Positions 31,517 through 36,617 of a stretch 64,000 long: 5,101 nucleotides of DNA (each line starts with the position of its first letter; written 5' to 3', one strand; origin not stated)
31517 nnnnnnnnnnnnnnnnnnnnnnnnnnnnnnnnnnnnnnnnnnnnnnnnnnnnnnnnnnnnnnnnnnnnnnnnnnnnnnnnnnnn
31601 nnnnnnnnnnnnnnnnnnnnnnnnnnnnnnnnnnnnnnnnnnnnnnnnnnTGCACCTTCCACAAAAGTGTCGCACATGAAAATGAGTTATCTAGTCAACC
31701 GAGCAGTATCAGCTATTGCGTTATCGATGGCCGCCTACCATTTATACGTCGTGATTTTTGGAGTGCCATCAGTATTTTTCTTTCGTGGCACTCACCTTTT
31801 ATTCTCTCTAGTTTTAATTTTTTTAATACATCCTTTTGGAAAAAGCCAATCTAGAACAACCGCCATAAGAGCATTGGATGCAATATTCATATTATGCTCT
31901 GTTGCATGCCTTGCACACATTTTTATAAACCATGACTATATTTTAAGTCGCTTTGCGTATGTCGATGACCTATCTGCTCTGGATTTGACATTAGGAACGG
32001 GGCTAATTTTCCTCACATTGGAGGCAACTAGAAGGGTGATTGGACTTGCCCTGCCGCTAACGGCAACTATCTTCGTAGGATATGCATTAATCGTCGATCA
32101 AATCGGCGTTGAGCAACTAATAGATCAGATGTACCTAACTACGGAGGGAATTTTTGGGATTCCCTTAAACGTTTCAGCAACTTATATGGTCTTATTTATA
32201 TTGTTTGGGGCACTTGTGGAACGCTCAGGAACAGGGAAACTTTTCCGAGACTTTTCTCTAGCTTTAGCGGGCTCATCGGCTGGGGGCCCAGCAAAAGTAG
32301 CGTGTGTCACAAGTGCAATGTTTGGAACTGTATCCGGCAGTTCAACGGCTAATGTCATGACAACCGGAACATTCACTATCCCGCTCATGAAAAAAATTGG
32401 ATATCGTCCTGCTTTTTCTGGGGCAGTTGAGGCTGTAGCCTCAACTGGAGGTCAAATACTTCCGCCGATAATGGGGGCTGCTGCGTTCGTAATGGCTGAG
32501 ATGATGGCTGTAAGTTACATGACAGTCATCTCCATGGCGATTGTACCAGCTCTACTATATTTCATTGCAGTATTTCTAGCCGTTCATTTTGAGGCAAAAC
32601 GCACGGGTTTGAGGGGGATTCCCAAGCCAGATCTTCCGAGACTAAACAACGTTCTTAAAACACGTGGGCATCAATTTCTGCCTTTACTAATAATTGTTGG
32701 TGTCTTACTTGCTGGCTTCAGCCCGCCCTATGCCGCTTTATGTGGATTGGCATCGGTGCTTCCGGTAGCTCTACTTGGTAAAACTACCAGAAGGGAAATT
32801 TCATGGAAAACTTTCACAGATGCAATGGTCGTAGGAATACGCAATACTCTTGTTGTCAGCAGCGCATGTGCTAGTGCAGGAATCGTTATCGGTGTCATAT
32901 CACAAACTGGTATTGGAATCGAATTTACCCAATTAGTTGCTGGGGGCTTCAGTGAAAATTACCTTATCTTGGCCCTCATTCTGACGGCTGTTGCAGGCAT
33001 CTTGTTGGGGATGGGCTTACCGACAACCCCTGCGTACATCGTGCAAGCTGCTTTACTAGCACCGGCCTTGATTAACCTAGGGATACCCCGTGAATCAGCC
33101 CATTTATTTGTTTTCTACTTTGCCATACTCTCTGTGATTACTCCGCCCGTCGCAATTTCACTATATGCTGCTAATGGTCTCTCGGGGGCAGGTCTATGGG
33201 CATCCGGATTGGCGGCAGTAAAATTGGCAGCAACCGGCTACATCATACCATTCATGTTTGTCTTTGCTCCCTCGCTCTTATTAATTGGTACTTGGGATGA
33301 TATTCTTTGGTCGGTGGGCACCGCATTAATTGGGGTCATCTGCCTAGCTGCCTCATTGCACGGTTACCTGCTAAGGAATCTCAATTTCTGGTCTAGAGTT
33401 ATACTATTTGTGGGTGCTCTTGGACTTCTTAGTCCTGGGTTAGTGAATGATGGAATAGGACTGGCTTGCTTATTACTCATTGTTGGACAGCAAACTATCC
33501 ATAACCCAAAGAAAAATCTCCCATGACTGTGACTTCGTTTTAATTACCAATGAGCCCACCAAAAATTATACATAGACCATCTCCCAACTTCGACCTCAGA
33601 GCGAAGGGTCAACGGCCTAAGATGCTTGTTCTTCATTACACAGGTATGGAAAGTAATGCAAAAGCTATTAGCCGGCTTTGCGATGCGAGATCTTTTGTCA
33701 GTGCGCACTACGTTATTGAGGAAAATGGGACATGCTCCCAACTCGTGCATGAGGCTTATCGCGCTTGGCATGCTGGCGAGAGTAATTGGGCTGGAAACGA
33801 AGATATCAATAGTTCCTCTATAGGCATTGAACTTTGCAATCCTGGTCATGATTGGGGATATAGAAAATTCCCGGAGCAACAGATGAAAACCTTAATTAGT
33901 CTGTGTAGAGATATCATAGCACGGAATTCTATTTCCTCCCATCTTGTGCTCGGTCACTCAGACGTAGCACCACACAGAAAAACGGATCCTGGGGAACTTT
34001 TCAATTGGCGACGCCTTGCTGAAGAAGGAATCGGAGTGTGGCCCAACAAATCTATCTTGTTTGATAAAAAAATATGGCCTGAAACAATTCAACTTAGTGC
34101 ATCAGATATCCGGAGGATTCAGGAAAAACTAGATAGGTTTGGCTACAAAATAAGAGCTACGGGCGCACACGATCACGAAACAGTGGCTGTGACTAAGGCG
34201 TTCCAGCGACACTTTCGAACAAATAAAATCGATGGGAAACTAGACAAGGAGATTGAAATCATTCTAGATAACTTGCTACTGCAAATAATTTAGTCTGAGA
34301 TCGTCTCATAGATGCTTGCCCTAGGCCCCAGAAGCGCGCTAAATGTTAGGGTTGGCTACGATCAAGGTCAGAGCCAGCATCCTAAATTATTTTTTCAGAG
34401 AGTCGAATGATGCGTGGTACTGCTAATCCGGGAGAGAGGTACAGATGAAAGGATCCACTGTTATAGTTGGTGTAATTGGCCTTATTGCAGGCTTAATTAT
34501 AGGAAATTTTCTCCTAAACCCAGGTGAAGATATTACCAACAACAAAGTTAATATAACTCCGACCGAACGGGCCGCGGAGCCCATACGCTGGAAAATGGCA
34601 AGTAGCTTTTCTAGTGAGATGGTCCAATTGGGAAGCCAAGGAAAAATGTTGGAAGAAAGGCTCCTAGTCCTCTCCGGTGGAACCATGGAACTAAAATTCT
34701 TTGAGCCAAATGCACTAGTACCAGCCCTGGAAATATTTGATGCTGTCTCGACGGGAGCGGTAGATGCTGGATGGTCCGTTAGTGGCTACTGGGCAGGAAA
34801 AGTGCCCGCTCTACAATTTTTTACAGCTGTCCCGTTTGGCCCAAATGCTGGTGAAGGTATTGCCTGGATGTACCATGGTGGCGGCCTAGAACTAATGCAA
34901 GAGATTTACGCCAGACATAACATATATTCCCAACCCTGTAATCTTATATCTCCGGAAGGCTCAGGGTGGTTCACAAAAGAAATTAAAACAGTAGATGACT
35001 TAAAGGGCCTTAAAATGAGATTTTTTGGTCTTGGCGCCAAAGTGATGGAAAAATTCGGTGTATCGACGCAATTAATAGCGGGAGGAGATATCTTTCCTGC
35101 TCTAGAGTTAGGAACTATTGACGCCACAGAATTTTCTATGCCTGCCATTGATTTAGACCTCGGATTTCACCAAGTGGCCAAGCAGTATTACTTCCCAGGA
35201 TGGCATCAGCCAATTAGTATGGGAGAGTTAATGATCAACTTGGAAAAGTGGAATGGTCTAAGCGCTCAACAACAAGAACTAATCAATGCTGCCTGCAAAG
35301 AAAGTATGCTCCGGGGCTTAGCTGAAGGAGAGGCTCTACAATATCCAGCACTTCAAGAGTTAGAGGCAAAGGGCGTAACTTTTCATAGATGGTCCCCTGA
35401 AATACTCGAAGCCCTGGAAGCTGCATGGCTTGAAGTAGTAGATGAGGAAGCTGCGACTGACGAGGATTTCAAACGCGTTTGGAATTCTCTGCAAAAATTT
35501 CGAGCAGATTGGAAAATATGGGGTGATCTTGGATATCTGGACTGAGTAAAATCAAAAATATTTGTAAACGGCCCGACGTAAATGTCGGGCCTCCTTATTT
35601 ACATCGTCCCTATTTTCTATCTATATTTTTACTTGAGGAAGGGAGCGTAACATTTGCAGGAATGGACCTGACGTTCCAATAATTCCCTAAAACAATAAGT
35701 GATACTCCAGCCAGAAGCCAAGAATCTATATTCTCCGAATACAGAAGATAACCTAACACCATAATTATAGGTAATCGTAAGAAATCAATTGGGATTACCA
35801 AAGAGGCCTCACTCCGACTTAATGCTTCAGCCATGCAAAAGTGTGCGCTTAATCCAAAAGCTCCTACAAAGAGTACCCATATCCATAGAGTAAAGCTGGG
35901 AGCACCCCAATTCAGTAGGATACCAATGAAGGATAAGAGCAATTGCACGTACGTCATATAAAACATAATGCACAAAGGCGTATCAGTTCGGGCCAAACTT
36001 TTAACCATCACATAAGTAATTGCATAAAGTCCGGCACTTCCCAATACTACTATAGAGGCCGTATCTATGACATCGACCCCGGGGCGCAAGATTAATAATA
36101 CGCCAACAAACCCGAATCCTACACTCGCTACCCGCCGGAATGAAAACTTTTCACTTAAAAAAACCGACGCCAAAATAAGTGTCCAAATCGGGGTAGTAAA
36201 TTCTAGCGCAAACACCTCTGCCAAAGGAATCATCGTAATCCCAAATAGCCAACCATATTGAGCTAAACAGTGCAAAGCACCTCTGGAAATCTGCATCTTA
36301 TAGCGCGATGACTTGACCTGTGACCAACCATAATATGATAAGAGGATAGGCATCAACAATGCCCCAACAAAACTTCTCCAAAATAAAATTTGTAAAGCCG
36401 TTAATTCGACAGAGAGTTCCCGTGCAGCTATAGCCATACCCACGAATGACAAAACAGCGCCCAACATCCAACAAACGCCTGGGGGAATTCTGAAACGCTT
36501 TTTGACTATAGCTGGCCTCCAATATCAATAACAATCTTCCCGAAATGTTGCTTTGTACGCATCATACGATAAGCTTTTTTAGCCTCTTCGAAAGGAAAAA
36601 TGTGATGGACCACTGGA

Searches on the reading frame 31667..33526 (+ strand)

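Call 12: search_protein_families(library=pfam, proteins=[window:31667-33526:+])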
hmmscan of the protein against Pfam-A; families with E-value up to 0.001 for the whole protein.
window:31667-33526:+ (619 aa): 2 families
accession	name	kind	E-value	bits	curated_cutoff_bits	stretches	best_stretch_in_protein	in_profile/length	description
PF06808.19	DctM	-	9.8e-89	298.5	23.8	1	114-541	3-408/413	Tripartite ATP-independent periplasmic transporter, DctM component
PF11874.13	DUF3394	-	0.00077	19.6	28.2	0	550-595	5-50/181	Domain of unknown function (DUF3394)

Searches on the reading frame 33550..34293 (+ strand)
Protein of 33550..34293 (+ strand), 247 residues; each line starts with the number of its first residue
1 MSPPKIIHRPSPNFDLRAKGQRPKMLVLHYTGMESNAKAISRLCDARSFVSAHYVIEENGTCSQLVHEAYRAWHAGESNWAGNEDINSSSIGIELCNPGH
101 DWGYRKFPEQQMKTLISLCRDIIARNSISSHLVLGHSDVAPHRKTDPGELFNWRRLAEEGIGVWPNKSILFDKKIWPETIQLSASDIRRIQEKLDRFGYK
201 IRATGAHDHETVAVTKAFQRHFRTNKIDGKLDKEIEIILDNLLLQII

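Call 12: search_protein_families(library=pfam, proteins=[window:33550-34293:+])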
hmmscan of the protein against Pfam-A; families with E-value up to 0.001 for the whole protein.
window:33550-34293:+ (247 aa): 2 families
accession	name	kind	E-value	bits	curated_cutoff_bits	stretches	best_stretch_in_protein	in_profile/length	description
PF01510.30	Amidase_2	-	2.6e-35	122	26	1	20-149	2-131/131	N-acetylmuramoyl-L-alanine amidase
PF01471.23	PG_binding_1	-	8.2e-09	36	23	1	184-234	2-52/57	Putative peptidoglycan binding domain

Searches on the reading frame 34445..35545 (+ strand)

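Call 12: search_protein_families(library=pfam, proteins=[window:34445-35545:+])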
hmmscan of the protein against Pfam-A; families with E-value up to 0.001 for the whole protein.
window:34445-35545:+ (366 aa): 1 family
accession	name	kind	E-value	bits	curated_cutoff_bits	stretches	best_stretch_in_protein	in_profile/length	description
PF03480.18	DctP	-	1.6e-43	149.5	23.4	1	67-335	16-282/286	Bacterial extracellular solute-binding protein, family 7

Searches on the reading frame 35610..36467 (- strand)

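Call 12: search_protein_families(library=pfam, proteins=[window:35610-36467:-])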
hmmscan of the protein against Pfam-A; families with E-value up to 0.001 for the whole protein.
window:35610-36467:- (285 aa): 1 family
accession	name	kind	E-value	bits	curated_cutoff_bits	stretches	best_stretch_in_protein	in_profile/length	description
PF00892.27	EamA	-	1.4e-28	100.3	28.2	2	1-127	7-134/135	EamA-like transporter family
